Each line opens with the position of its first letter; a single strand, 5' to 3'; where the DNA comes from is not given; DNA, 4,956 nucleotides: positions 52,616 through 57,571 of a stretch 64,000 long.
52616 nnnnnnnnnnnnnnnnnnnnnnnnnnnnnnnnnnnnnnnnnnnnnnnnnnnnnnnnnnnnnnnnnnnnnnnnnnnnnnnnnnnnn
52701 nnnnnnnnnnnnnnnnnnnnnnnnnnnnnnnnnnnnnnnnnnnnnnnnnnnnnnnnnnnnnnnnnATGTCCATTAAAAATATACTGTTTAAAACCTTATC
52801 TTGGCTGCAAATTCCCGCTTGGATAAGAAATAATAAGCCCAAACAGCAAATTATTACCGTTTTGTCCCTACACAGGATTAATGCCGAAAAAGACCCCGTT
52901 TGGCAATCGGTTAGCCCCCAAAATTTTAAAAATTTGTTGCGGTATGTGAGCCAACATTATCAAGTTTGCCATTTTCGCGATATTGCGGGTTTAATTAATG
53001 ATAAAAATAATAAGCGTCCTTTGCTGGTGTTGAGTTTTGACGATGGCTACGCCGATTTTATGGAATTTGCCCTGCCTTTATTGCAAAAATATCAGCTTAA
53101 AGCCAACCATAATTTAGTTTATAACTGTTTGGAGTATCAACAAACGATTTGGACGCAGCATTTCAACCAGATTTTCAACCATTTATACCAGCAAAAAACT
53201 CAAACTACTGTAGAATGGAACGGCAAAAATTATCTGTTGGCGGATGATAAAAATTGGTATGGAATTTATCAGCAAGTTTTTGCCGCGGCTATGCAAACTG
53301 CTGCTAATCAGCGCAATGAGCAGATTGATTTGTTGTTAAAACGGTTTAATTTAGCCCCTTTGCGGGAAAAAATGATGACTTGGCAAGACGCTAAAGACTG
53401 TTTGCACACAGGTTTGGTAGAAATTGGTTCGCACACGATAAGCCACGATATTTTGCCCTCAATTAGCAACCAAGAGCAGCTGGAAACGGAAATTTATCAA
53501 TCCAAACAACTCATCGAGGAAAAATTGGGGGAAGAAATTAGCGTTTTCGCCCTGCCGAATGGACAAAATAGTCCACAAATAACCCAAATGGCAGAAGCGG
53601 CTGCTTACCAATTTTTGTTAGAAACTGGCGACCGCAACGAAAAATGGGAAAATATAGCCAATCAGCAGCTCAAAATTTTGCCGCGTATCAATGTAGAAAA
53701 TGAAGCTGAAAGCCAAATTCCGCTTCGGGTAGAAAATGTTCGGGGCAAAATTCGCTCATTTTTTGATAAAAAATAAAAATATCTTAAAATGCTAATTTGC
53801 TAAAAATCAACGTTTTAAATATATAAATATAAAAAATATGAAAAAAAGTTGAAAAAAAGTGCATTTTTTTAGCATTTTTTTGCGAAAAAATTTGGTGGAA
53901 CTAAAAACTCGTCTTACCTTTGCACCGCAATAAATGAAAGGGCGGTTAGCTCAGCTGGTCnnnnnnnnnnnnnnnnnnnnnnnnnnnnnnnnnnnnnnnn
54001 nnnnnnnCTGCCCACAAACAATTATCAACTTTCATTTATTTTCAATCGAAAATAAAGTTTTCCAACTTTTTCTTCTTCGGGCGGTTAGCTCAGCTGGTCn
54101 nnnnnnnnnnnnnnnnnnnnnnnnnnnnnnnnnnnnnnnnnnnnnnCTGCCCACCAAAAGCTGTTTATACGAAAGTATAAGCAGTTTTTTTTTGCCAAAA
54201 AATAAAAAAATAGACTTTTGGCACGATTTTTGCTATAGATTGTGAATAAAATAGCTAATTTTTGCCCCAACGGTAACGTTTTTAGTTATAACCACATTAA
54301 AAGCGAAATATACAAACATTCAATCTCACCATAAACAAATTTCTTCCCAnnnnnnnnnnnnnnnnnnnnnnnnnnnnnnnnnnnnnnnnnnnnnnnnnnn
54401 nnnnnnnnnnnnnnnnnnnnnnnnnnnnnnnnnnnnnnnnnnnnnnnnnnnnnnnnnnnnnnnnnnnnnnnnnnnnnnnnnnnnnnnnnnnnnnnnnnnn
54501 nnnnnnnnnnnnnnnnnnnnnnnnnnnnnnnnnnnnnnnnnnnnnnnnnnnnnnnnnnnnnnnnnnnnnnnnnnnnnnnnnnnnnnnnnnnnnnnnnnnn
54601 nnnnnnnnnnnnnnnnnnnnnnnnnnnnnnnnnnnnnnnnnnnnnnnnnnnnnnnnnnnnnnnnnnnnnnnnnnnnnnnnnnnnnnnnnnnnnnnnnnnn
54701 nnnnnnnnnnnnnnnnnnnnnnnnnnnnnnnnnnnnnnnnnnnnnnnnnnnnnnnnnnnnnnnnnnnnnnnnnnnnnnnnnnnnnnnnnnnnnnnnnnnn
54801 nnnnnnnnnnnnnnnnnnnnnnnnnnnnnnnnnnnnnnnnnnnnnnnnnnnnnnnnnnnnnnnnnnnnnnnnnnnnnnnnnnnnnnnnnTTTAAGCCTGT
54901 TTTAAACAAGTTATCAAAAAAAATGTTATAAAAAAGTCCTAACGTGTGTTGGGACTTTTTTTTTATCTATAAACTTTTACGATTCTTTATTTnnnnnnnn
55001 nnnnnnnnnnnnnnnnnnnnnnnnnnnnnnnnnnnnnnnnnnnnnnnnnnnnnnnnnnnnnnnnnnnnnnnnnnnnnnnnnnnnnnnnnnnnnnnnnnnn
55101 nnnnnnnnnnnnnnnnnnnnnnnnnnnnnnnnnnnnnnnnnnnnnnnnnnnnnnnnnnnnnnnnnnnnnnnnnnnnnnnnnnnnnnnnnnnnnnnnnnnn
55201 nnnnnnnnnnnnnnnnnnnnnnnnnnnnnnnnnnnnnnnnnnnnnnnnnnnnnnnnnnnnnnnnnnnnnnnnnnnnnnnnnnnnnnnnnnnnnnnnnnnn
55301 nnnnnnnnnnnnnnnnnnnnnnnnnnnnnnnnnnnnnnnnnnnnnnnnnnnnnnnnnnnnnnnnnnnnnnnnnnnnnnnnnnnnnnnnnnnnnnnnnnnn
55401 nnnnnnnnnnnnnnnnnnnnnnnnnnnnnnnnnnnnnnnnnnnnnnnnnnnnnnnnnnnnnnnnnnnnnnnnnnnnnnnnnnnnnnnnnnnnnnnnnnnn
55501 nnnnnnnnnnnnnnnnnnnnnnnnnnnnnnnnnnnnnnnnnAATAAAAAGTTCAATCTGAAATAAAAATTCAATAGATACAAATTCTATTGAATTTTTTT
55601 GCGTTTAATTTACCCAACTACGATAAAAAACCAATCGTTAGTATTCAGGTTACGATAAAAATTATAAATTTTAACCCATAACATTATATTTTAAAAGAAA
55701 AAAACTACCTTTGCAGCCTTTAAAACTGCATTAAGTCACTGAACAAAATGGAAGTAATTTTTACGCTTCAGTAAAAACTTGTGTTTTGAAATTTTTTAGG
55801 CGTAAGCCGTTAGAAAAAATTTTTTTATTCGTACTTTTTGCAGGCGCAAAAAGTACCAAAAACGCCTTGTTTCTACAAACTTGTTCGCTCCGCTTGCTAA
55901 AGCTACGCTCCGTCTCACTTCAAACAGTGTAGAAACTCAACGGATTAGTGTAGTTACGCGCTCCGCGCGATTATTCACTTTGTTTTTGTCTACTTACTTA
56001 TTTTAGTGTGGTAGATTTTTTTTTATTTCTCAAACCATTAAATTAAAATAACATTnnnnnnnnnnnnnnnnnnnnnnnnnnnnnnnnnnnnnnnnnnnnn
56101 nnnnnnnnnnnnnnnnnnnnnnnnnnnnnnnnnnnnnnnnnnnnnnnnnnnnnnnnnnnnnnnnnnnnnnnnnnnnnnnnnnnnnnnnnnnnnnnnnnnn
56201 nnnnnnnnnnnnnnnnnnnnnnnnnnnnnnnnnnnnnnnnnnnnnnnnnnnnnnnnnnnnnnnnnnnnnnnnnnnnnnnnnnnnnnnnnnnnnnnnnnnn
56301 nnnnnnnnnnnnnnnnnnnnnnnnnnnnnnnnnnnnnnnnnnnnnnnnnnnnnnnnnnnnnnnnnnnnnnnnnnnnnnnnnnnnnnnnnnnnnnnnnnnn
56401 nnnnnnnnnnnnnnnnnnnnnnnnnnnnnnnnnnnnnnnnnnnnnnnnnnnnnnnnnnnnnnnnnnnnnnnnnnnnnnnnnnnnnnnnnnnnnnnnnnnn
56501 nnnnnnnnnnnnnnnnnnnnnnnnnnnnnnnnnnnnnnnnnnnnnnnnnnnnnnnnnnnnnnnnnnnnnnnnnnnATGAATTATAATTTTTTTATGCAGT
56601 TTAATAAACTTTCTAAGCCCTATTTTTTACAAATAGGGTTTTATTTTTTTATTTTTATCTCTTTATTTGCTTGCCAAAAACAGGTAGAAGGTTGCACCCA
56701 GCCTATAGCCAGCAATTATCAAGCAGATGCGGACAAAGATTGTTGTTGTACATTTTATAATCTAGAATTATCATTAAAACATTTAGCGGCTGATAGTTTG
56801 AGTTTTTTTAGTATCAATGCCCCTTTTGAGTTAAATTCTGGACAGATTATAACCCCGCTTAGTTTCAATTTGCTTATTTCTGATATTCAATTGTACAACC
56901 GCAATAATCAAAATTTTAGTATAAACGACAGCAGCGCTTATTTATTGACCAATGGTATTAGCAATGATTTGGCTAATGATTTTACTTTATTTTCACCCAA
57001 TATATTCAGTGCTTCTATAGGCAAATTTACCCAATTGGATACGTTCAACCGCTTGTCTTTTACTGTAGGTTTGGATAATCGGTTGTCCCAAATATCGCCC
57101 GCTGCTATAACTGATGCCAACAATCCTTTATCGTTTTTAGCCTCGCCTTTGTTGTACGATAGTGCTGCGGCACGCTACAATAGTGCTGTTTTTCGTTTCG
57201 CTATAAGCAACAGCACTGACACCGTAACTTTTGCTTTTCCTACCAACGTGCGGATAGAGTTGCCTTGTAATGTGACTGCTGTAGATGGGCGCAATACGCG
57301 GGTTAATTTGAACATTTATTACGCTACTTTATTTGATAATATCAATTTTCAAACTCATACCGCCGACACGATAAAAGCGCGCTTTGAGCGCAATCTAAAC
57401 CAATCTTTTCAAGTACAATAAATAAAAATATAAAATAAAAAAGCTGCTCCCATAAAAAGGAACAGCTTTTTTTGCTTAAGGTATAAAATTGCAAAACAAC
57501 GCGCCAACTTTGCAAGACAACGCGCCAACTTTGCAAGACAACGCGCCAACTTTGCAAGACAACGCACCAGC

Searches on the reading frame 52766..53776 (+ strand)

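Call 39: search_protein_families(library=pfam, proteins=[window:52766-53776:+], max_evalue=0.00001)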
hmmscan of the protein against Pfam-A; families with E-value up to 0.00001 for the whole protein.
window:52766-53776:+ (336 aa): 2 families
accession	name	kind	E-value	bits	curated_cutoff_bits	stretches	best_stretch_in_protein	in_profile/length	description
PF01522.26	Polysacc_deac_1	-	2.8e-19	69.7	23.1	1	80-283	2-123/124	Polysaccharide deacetylase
PF03065.20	Glyco_hydro_57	-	8.6e-06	25.7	21.2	0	173-287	81-172/291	Glycosyl hydrolase family 57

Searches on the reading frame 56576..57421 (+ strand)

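Call 39: search_protein_families(library=pfam, proteins=[window:56576-57421:+], max_evalue=0.00001)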
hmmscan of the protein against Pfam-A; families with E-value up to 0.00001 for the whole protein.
window:56576-57421:+ (281 aa): 1 family
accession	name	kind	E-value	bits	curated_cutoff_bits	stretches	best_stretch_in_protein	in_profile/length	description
PF20243.3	MbnP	-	7.3e-07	29.7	27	1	82-261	15-184/189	MbnP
